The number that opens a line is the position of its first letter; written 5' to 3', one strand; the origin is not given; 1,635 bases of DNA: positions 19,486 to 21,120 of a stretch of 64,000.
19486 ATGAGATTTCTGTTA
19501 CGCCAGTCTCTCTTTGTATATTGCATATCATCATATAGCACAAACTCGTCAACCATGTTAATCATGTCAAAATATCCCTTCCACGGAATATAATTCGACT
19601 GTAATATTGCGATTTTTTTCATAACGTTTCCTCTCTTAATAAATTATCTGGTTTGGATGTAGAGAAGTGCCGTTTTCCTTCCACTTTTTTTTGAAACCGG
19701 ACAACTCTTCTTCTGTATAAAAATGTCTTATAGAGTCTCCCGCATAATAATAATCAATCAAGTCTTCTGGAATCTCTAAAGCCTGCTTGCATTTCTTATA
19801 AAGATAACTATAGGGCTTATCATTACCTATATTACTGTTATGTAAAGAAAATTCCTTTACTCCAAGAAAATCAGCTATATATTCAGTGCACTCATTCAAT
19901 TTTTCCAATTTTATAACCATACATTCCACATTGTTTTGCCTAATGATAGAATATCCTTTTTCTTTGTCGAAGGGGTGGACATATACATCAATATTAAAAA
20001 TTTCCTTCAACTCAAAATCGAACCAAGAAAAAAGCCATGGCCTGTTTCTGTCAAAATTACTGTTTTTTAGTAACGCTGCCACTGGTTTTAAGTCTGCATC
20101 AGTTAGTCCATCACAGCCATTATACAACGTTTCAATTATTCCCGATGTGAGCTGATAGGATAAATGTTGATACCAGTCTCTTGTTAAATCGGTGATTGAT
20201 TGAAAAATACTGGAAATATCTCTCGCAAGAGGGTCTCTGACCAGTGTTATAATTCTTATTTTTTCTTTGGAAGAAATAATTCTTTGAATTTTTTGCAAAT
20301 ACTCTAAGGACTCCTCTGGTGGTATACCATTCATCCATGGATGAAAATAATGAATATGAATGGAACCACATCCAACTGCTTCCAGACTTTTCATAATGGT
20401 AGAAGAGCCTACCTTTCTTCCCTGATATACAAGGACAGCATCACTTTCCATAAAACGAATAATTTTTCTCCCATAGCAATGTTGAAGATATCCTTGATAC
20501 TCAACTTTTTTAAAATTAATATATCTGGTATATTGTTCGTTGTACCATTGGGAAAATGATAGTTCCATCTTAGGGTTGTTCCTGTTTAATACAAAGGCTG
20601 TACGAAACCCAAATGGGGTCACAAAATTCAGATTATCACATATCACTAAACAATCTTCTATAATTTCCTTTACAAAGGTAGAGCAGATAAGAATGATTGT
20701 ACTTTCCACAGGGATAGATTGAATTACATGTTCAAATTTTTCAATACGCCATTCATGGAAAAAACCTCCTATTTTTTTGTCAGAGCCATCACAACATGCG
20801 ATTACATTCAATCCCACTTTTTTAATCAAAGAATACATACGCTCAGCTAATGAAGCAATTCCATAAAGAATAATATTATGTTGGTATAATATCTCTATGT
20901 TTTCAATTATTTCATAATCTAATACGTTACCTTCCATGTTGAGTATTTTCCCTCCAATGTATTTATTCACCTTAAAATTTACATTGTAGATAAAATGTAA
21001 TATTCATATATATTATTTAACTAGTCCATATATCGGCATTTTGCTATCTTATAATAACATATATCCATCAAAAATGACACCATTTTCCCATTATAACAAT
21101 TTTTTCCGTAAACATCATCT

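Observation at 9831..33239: AT-rich 23-kb glycopolymer locus predicted to make a sulfated, ribitol-phosphate-containing polymer with a 4-amino-sugar branch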

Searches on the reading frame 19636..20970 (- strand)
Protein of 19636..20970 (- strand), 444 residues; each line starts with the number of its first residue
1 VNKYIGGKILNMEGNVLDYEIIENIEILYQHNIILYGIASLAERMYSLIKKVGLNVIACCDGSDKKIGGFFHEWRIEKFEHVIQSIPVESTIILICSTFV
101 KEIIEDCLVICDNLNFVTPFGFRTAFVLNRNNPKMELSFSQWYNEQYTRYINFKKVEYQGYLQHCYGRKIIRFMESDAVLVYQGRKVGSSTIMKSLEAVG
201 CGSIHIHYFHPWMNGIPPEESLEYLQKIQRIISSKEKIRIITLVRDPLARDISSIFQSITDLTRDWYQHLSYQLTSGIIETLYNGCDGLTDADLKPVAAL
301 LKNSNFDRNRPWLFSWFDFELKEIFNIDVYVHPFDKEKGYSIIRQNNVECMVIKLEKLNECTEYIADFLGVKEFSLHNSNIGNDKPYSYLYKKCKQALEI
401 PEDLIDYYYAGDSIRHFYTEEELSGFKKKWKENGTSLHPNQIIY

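Call 3: search_protein_families(library=pfam, proteins=[window:19636-20970:-], max_evalue=0.01)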
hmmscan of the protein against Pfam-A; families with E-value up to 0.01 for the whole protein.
window:19636-20970:- (444 aa): 3 families
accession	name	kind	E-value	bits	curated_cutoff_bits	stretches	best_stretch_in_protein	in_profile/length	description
PF10364.14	NKWYS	-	2.5e-25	89.5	25.1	1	309-419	29-139/139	Putative capsular polysaccharide synthesis protein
PF02629.25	CoA_binding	-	0.0084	17.3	22.3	0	30-107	3-83/97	CoA binding domain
PF13469.12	Sulfotransfer_3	-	0.0096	16.6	27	0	208-290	106-176/216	Sulfotransferase family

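Call 9: search_protein_families(library=ncbifam, proteins=[window:19636-20970:-], max_evalue=0.01)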
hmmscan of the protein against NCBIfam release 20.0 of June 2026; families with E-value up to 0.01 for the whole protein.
window:19636-20970:- (444 aa): 1 family
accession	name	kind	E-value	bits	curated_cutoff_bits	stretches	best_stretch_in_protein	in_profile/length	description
NF003996.0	PRK05472.2-5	equivalog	5.1e-05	23.2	138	1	29-103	76-155/209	redox-sensing transcriptional repressor Rex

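Call 16: search_solved_structures(query=window:19636-20970:-, max_evalue=10, show_alignments=2)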
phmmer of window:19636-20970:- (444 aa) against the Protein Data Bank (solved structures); distinct sequences matched with E-value up to 10: 4.
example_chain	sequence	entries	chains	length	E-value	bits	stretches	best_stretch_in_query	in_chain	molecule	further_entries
6omf_J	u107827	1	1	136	0.79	11.8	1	312-387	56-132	Sigma factor-binding protein Crl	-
2mz8_A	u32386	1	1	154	1.1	11.4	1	312-387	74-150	Sigma factor-binding protein Crl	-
2vd3_A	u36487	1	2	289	1.4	11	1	252-326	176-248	ATP PHOSPHORIBOSYLTRANSFERASE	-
2jxx_A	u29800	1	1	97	2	10.5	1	202-258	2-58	NFATC2-interacting protein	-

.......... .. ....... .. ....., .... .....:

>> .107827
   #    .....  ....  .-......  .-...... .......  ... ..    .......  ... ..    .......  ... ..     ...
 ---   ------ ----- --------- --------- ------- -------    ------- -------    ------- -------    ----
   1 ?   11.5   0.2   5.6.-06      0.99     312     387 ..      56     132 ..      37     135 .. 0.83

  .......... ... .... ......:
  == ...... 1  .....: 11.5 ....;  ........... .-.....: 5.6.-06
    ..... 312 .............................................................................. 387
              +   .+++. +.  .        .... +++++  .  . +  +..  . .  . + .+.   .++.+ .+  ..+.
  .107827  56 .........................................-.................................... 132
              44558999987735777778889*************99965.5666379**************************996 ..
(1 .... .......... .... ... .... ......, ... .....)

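Call 23: search_solved_structures(query=A1, max_evalue=10, show_alignments=2)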
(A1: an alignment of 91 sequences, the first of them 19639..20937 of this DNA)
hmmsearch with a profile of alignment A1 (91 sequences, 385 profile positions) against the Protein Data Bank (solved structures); distinct sequences matched with E-value up to 10: 25.
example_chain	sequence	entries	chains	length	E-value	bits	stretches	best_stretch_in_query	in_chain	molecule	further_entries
3nkl_A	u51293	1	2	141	8.3e-09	38.4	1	15-99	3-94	UDP-D-quinovosamine 4-dehydrogenase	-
2vt2_A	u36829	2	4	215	2.1e-06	30.5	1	17-122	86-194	REDOX-SENSING TRANSCRIPTIONAL REPRESSOR REX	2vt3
5zz5_A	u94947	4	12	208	4.6e-06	29.4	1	13-120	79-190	Redox-sensing transcriptional repressor Rex | Redox-sensing transcriptional repressor Rex 1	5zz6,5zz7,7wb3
3bd9_A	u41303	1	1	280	0.00071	22.2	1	150-241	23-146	Heparan sulfate glucosamine 3-O-sulfotransferase 5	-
7scd_A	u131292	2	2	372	0.00074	22.1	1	144-241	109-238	Thioredoxin 1,Heparan sulfate glucosamine 3-O-sulfotransferase 5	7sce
1t8t_A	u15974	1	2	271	0.0012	21.4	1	208-237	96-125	heparan sulfate D-glucosaminyl 3-O-sulfotransferase 3A1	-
1t8u_A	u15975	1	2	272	0.0012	21.4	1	208-237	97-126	heparan sulfate D-glucosaminyl 3-O-sulfotransferase 3A1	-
6xkg_B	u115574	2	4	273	0.0012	21.4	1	208-237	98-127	Heparan sulfate glucosamine 3-O-sulfotransferase 3A1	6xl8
7txp_A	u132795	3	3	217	0.0085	18.6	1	17-92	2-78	VioB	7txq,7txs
3fbt_A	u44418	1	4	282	0.0097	18.4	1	7-82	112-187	chorismate mutase and shikimate 5-dehydrogenase fusion protein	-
7xdu_A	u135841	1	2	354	0.024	17.1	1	15-95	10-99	4-hydroxy-tetrahydrodipicolinate reductase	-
4ndz_A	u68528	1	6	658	0.03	16.8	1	140-231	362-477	Maltose-binding periplasmic protein, Heparan sulfate 2-O-sulfotransferase 1 fusion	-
3f5f_A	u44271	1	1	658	0.031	16.8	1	140-231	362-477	Maltose-binding periplasmic protein, Heparan sulfate 2-O-sulfotransferase 1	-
3u62_A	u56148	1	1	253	0.059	15.9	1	15-82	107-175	Shikimate dehydrogenase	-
9j5e_A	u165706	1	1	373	0.24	13.8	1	111-188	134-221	Protein HIR2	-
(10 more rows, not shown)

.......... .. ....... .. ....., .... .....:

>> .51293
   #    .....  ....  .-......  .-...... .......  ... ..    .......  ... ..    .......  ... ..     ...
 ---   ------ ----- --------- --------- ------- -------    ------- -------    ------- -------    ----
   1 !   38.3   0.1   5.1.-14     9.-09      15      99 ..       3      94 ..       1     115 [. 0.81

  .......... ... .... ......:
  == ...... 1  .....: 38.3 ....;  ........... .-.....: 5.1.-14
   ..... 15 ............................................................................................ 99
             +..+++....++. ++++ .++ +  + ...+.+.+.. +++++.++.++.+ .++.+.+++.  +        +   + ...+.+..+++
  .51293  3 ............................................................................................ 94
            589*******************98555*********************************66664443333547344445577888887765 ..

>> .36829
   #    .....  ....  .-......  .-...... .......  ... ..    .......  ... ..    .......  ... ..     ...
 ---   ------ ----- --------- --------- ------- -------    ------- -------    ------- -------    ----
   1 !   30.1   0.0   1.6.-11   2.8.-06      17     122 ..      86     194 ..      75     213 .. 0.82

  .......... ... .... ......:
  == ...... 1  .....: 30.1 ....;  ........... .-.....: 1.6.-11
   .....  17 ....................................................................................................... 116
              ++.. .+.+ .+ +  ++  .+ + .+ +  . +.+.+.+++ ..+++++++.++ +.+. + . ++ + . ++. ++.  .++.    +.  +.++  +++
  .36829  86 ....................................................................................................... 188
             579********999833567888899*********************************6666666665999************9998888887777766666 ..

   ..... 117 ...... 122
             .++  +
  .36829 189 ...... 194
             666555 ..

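Call 26: find_related_loci(query=A2, collection=genome_contigs, flank=10000)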
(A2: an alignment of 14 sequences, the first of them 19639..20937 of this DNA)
Query A2 (433 aa) in genome_contigs; peptide patterns used: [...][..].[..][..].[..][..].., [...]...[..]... (x = any residue, [..] = any of these).
224 stretches matched a pattern; 104 encode a relative of the query (tblastn E <= 1e-3); the best 80 are kept; 79 distinct loci.
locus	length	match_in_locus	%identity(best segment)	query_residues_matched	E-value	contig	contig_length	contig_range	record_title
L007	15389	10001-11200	32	4-422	4e-58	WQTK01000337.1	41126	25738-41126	MAG: Candidatus Fibrimonadales bacterium isolate Co191P4bin13 JGI24696J40584_12961703, whole genome shotgun sequence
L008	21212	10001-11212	29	5-419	2e-54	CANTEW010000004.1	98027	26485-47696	MAG TPA_asm: uncultured Lachnospiraceae bacterium isolate SRR18243791_bin.57_metawrap_v1.3_MAG genome assembly, contig:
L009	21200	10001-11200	31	2-420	3e-52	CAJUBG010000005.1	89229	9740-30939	MAG TPA_asm: uncultured Dorea sp. isolate MGBC118412 genome assembly, contig: MGBC118412.5, whole genome shotgun sequenc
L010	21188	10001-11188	30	1-420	3e-52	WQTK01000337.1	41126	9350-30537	MAG: Candidatus Fibrimonadales bacterium isolate Co191P4bin13 JGI24696J40584_12961703, whole genome shotgun sequence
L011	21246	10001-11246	31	7-422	3e-51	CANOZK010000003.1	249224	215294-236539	MAG TPA_asm: uncultured Lachnospiraceae bacterium isolate SRR19759418_bin.37_metawrap_v1.3_MAG genome assembly, contig:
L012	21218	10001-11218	33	9-422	2e-51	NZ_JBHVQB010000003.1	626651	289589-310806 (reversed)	Paenibacillus sp. NPDC057967 NPDC057967_T36_E4.ctg-0003, whole genome shotgun sequence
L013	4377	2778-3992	29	7-421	8e-50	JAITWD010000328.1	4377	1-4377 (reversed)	MAG: Lachnospiraceae bacterium isolate TD116_bin70 k119_1815070, whole genome shotgun sequence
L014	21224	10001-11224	29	5-421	2e-49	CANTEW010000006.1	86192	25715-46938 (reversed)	MAG TPA_asm: uncultured Lachnospiraceae bacterium isolate SRR18243791_bin.57_metawrap_v1.3_MAG genome assembly, contig:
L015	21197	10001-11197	32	2-419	9e-51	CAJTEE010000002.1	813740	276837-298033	Lachnospiraceae bacterium isolate C57_80_CC_BP genome assembly, contig: MGBC000176.2, whole genome shotgun sequence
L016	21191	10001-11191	30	6-422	2e-47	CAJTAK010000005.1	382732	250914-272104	Clostridia bacterium isolate A46_38.BP.DSS genome assembly, contig: MGBC000058.5, whole genome shotgun sequence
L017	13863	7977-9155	31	5-419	4e-47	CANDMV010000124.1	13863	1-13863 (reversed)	MAG TPA_asm: uncultured Eubacterium sp. isolate ERR6760086_bin.13_metawrap_v1.3_MAG genome assembly, contig: ERZ12802843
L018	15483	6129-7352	31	12-427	3e-47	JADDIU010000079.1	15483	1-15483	Bacillus renqingensis strain REN2 contig79, whole genome shotgun sequence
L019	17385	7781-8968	30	6-420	7e-47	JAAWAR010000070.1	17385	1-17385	MAG: Lachnospiraceae bacterium isolate ABMPRH_140_2 k141_832624, whole genome shotgun sequence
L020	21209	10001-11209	31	19-421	5e-46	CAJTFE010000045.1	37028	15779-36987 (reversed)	Clostridia bacterium isolate C56_79_FC_BP genome assembly, contig: MGBC000175.45, whole genome shotgun sequence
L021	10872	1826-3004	30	5-422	6e-46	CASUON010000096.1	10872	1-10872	MAG: uncultured Lachnospiraceae bacterium isolate extra-ERR2136573.25_1677762965 genome assembly, contig: NODE_969_lengt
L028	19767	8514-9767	28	5-422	7e-41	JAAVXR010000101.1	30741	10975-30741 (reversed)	MAG: Hespellia sp. isolate ABMPRH_242_0 k141_1476780, whole genome shotgun sequence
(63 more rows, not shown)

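Call 31: predict_structure(alignment_id=A1)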
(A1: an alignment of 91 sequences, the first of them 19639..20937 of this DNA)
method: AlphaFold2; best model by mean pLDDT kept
length: 433 residues; sequences in the alignment: 91
mean_pLDDT: 92.3   pTM: 0.90
mean pLDDT of the five models: 92.3, 91.7, 91.3, 91.1, 89.1
residues with pLDDT >= 90: 368; 70-90: 35; 50-70: 21; < 50: 9
segments of 3 or more residues with pLDDT < 50: 425-433
pLDDT, mean of each block of 10 residues (from residue 1): 90 97 98 97 98 98 98 96 97 97 97 95 94 95 92 96 95 93 97 96 91 94 97 97 93 84 93 74 68 69 93 96 98 98 98 98 93 95 96 96 98 96 54 35
secondary structure, 60 per line:
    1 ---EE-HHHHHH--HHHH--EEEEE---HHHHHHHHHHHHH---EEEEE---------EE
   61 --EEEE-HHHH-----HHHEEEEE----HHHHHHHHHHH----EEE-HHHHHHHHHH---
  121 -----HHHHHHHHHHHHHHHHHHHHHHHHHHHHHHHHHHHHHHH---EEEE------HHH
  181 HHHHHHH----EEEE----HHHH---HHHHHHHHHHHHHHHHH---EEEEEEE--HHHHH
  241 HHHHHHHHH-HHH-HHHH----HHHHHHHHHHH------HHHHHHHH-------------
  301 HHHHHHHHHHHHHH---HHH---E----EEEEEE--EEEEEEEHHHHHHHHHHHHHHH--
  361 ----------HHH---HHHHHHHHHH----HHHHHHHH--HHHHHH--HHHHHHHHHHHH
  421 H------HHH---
elements in order: H7-12 H15-18 E21-25 H29-41 E45-49 E63-66 H68-71 E80-84 H89-99 E104-106 H108-117 H126-164 E168-171 H178-187 E192-195 H200-203 H207-223 E227-233 H236-249 H255-258 H263-273 H280-287 H301-314 E329-334 E337-343 H344-358 H377-386 H391-398 H401-406 H409-421

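Call 50: search_protein_families(library=pfam, proteins=[L015:2-1780:+, L015:1978-3798:+, L015:3921-5774:+, L015:5743-7212:+, L015:7216-9318:+, L015:9350-11218:+, L015:11225-12082:+, L015:12078-13559:+, L015:13563-14471:+, L015:14419-16320:+], max_evalue=0.0001)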
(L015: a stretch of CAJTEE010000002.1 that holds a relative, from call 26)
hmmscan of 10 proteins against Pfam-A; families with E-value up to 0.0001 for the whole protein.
L015:2-1780:+ (593 aa): 2 families
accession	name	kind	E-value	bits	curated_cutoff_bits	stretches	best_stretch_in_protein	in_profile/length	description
PF00669.25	Flagellin_N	-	6.6e-48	162.7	26.6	1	17-154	1-137/139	Bacterial flagellin N-terminal helical region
PF00700.27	Flagellin_C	-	1.7e-29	102.4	23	1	507-592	1-86/86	Bacterial flagellin C-terminal helical region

L015:1978-3798:+ (607 aa): 2 families
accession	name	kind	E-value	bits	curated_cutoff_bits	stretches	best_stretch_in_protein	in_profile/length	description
PF00535.33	Glycos_transf_2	-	1.1e-16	61.7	23.3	1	37-160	2-129/168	Glycosyl transferase family 2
PF13704.12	Glyco_tranf_2_4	-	1.2e-05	26.2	27.5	1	64-127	20-89/98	Glycosyl transferase family 2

L015:3921-5774:+ (618 aa): 1 family
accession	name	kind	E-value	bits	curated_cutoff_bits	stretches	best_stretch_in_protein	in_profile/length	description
PF00535.33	Glycos_transf_2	-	1.7e-14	54.5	23.3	1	21-143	1-128/168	Glycosyl transferase family 2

L015:5743-7212:+ (490 aa): 0 families

L015:7216-9318:+ (701 aa): 4 families
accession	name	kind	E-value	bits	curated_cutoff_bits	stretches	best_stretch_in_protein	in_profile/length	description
PF10364.14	NKWYS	-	8.6e-20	71.5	25.1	1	574-684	29-139/139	Putative capsular polysaccharide synthesis protein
PF17836.7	PglD_N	-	9.2e-08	33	23.4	1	316-386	1-73/78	PglD N-terminal domain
PF02826.25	2-Hacid_dh_C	-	3.2e-06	27.1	25.1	1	311-385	33-107/178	D-isomer specific 2-hydroxyacid dehydrogenase, NAD binding domain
PF13469.12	Sulfotransfer_3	-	5.9e-05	23.9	27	0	20-93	2-63/216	Sulfotransferase family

L015:9350-11218:+ (623 aa): 2 families
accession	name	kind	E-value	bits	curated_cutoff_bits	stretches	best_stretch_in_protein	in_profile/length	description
PF10364.14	NKWYS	-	2.9e-21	76.3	25.1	1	497-605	31-139/139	Putative capsular polysaccharide synthesis protein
PF17836.7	PglD_N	-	2e-07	31.9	23.4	1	238-309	2-75/78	PglD N-terminal domain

L015:11225-12082:+ (286 aa): 0 families

L015:12078-13559:+ (494 aa): 1 family
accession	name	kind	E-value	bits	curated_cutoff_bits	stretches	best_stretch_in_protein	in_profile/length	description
PF22674.2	C2185-like_N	-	2.2e-05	25.1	27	1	7-81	6-78/91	C2185-like, N-terminal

L015:13563-14471:+ (303 aa): 1 family
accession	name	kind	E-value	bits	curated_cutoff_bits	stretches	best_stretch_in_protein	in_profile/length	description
PF01507.26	PAPS_reduct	-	1.1e-55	188.8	22.5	1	32-257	2-174/175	Phosphoadenosine phosphosulfate reductase domain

L015:14419-16320:+ (634 aa): 6 families
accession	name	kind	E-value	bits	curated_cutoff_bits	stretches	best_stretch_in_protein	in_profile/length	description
PF01583.26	APS_kinase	-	4.6e-67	225.2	21.1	1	463-612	2-152/152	Adenylylsulphate kinase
PF00009.33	GTP_EFTU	-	2.3e-42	145.2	26.5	1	24-227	4-183/188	Elongation factor Tu GTP binding domain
PF22594.2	GTP-eEF1A_C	-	7.1e-25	87.8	27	1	336-434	2-101/101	GTP-eEF1A C-terminal domain-like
PF01926.29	MMR_HSR1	-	1.6e-06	28.6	21.9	0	83-150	27-100/113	50S ribosome-binding GTPase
PF13238.12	AAA_18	-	5.9e-06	27.2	29.4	1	469-577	4-107/128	AAA domain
PF13671.12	AAA_33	-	2.8e-05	24.9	27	0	467-579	3-116/143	AAA domain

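Call 96: search_protein_families(library=pfam, proteins=[L028:3-551:+, L028:759-2804:+, L028:2845-3738:+, L028:3764-5185:+, L028:5253-6485:+, L028:6473-7192:+, L028:7376-8476:+, L028:8457-9782:+, L028:13771-14598:+, L028:14576-15655:+], max_evalue=0.0001)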
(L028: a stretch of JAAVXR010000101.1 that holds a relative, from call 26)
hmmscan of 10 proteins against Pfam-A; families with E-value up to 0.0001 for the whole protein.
L028:3-551:+ (183 aa): 2 families
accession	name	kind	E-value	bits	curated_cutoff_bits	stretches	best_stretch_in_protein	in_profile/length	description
PF00700.27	Flagellin_C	-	1.1e-31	109.4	23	1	98-182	2-86/86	Bacterial flagellin C-terminal helical region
PF00669.25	Flagellin_N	-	1e-10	42.2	26.6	1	1-50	88-137/139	Bacterial flagellin N-terminal helical region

L028:759-2804:+ (682 aa): 1 family
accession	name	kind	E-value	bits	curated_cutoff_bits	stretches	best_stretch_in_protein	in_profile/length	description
PF00535.33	Glycos_transf_2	-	2.5e-11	44.3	23.3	1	22-115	6-105/168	Glycosyl transferase family 2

L028:2845-3738:+ (298 aa): 0 families

L028:3764-5185:+ (474 aa): 0 families

L028:5253-6485:+ (411 aa): 1 family
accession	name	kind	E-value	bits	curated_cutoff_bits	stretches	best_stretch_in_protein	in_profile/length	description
PF14393.11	DUF4422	-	2.2e-48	165.4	25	1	209-396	19-219/220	Domain of unknown function (DUF4422)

L028:6473-7192:+ (240 aa): 2 families
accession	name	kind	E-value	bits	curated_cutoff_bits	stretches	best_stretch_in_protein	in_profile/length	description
PF01128.25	IspD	-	1.4e-33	117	27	1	13-237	2-218/221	2-C-methyl-D-erythritol 4-phosphate cytidylyltransferase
PF12804.13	NTP_transf_3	-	3.2e-10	40.9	27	1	14-145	1-122/160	MobA-like NTP transferase domain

L028:7376-8476:+ (367 aa): 1 family
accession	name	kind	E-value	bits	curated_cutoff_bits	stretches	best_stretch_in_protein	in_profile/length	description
PF13570.13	Beta-prop_ACSF4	-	4.1e-05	23.6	133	0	172-293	54-171/329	Beta-alanine-activating enzyme, beta-propeller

L028:8457-9782:+ (442 aa): 1 family
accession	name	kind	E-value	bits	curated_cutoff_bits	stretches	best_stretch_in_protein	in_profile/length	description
PF10364.14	NKWYS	-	2.4e-21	76.6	25.1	1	300-423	15-139/139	Putative capsular polysaccharide synthesis protein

L028:13771-14598:+ (276 aa): 1 family
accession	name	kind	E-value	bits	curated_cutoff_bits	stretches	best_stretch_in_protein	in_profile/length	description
PF00459.30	Inositol_P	-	9.9e-56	189.6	27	1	20-257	4-248/271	Inositol monophosphatase family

L028:14576-15655:+ (360 aa): 4 families
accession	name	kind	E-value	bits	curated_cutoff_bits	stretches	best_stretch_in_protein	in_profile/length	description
PF13531.11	SBP_bac_11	-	1.1e-35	123.9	25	1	78-311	19-227/227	Bacterial extracellular solute-binding protein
PF01547.30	SBP_bac_1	-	5.1e-19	69.8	26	1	64-302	4-306/307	Bacterial extracellular solute-binding protein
PF13416.11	SBP_bac_8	-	3e-08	34.2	27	1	128-319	74-267/279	Bacterial extracellular solute-binding protein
PF13343.11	SBP_bac_6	-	3.2e-05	24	24.6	1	161-321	81-220/245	Bacterial extracellular solute-binding protein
